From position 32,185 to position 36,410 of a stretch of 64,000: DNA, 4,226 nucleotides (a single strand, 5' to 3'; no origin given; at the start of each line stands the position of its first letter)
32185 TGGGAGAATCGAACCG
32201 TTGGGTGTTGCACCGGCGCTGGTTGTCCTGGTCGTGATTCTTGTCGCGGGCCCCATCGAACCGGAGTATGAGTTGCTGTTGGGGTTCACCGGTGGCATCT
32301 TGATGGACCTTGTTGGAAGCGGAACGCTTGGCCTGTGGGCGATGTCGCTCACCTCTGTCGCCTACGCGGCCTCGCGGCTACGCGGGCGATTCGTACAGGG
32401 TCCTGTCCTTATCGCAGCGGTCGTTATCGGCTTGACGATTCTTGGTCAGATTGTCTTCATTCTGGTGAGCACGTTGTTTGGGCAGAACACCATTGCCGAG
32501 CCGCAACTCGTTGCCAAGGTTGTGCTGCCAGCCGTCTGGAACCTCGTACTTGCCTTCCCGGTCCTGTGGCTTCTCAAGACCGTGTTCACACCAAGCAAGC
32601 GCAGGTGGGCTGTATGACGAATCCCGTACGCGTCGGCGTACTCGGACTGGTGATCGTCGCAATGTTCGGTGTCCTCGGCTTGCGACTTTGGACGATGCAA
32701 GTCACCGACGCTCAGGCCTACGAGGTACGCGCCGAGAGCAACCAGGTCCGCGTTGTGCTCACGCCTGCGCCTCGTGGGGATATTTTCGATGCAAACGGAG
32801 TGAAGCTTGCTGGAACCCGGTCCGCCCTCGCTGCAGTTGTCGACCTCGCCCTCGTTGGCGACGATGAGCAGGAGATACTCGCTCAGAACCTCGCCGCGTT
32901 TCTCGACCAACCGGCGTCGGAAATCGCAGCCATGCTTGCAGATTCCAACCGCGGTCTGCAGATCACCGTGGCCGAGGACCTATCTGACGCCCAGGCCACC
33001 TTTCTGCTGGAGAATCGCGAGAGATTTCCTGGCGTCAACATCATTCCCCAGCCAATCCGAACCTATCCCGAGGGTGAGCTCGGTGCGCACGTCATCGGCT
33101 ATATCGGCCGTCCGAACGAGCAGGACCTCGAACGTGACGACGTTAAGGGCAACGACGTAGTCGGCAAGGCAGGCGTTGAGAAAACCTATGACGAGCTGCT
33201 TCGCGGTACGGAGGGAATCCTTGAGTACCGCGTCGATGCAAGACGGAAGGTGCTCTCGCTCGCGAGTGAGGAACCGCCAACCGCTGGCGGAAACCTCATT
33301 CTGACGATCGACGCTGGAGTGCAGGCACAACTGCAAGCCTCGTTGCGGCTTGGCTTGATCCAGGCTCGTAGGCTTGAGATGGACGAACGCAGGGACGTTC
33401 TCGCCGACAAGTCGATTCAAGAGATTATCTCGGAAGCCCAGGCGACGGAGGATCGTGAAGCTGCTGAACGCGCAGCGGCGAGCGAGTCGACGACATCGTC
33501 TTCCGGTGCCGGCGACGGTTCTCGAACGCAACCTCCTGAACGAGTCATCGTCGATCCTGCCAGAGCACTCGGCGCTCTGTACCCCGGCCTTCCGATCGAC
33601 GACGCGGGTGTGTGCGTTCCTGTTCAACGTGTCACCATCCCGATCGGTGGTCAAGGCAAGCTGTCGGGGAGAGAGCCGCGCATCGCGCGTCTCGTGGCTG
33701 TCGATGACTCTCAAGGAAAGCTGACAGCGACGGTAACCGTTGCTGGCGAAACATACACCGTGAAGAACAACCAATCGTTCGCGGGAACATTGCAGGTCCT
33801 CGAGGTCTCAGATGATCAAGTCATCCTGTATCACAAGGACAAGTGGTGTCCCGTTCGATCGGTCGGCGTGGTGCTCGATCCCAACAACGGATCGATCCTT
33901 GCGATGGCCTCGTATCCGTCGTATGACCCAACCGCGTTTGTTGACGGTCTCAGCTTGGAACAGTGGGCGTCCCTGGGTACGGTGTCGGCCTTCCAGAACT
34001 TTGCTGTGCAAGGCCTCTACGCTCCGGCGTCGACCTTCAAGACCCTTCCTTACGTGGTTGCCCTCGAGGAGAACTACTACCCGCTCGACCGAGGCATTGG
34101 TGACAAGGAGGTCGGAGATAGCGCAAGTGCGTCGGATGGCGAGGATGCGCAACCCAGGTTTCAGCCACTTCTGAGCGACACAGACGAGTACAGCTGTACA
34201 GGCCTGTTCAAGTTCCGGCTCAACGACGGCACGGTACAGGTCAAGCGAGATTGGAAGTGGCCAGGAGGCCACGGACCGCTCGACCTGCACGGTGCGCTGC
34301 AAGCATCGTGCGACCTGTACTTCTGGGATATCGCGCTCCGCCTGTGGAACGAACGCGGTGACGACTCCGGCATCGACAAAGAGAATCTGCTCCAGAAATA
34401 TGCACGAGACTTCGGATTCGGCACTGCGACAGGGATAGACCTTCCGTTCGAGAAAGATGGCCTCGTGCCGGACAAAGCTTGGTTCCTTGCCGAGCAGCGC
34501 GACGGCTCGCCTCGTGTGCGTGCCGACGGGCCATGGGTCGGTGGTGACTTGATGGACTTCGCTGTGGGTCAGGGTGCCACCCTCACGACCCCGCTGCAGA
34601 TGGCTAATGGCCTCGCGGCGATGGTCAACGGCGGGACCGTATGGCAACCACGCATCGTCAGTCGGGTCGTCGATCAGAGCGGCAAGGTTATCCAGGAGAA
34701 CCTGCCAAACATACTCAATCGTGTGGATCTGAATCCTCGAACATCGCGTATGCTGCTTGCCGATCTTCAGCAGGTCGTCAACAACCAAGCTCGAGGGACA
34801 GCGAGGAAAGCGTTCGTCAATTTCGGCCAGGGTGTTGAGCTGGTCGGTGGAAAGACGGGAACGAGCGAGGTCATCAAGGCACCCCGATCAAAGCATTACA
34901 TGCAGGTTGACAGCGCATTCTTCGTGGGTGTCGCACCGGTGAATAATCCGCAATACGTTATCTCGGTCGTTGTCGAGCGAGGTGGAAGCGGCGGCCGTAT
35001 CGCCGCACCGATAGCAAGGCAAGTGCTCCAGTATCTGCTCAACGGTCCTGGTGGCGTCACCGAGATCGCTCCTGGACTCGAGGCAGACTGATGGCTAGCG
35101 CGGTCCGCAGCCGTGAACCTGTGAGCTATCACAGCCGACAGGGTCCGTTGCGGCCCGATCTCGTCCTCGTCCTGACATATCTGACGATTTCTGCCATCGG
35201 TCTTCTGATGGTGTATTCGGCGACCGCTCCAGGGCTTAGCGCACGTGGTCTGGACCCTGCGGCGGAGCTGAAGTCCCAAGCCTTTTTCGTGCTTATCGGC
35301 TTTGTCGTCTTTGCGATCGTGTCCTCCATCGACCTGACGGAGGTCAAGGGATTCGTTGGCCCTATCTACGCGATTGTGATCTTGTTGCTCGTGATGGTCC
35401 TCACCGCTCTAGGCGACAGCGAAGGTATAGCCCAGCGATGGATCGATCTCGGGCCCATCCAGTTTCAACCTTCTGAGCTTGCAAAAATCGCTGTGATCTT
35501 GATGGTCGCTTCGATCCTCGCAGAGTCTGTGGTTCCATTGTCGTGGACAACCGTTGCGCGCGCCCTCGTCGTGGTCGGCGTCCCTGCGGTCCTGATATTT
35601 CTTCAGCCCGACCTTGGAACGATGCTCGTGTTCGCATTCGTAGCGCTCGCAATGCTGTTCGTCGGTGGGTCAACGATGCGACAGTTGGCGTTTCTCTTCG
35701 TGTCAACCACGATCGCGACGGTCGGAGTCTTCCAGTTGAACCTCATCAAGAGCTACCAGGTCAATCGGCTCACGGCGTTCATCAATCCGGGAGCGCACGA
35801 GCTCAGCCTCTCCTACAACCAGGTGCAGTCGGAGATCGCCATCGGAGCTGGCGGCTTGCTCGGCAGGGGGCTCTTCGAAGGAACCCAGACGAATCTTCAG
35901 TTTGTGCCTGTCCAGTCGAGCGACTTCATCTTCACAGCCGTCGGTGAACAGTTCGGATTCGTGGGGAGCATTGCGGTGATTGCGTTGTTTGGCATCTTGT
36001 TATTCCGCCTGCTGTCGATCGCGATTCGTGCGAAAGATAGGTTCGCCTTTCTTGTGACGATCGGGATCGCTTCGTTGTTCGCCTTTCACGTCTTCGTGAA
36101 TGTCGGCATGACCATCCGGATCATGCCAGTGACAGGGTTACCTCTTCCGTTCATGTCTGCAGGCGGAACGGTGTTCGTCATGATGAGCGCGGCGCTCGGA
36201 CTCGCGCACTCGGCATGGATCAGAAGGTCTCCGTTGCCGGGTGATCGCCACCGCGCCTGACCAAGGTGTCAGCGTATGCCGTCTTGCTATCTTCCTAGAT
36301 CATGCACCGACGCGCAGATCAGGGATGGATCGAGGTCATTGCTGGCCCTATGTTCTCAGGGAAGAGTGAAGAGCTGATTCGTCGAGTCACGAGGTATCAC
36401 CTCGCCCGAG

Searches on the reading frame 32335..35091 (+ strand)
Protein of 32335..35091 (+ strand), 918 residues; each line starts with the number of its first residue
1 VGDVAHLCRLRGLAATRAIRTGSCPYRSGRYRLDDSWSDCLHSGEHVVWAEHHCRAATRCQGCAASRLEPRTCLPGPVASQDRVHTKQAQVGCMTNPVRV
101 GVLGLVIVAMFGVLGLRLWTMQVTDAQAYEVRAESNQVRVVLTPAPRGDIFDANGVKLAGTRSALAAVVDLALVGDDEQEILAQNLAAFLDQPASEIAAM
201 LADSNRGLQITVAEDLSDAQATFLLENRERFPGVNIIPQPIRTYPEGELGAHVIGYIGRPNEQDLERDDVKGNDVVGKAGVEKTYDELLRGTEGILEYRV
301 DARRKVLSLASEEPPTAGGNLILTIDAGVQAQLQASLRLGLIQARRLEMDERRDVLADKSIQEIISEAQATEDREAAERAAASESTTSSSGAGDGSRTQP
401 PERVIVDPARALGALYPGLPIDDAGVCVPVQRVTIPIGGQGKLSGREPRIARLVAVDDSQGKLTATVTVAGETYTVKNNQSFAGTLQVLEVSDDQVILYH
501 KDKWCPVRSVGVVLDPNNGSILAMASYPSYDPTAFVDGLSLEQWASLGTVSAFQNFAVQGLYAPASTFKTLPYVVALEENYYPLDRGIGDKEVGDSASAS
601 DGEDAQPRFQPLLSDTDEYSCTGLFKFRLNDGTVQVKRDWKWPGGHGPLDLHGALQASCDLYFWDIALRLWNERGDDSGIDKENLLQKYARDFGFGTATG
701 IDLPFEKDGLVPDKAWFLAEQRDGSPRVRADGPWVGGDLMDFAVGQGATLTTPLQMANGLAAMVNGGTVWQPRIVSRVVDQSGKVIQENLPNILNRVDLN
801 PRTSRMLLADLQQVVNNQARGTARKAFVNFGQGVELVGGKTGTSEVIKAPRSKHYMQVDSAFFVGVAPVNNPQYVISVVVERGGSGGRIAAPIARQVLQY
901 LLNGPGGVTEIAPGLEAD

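Call 52: search_protein_families(library=pfam, proteins=[window:32335-35091:+], max_evalue=0.0001)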
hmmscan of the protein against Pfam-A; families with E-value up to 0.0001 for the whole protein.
window:32335-35091:+ (918 aa): 2 families
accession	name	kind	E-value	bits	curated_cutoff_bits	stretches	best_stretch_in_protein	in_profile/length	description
PF00905.27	Transpeptidase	-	4.7e-55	187.3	22.1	2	630-899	69-299/299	Penicillin binding protein transpeptidase domain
PF03717.20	PBP_dimer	-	2.1e-38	133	24.4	1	143-307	2-176/180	Penicillin-binding Protein dimerisation domain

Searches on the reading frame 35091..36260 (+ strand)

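Call 52: search_protein_families(library=pfam, proteins=[window:35091-36260:+], max_evalue=0.0001)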
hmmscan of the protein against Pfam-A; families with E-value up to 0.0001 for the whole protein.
window:35091-36260:+ (389 aa): 1 family
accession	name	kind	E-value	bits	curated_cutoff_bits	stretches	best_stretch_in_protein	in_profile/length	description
PF01098.24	FTSW_RODA_SPOVE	-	3.4e-90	303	26.4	1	26-372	4-347/356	Cell cycle protein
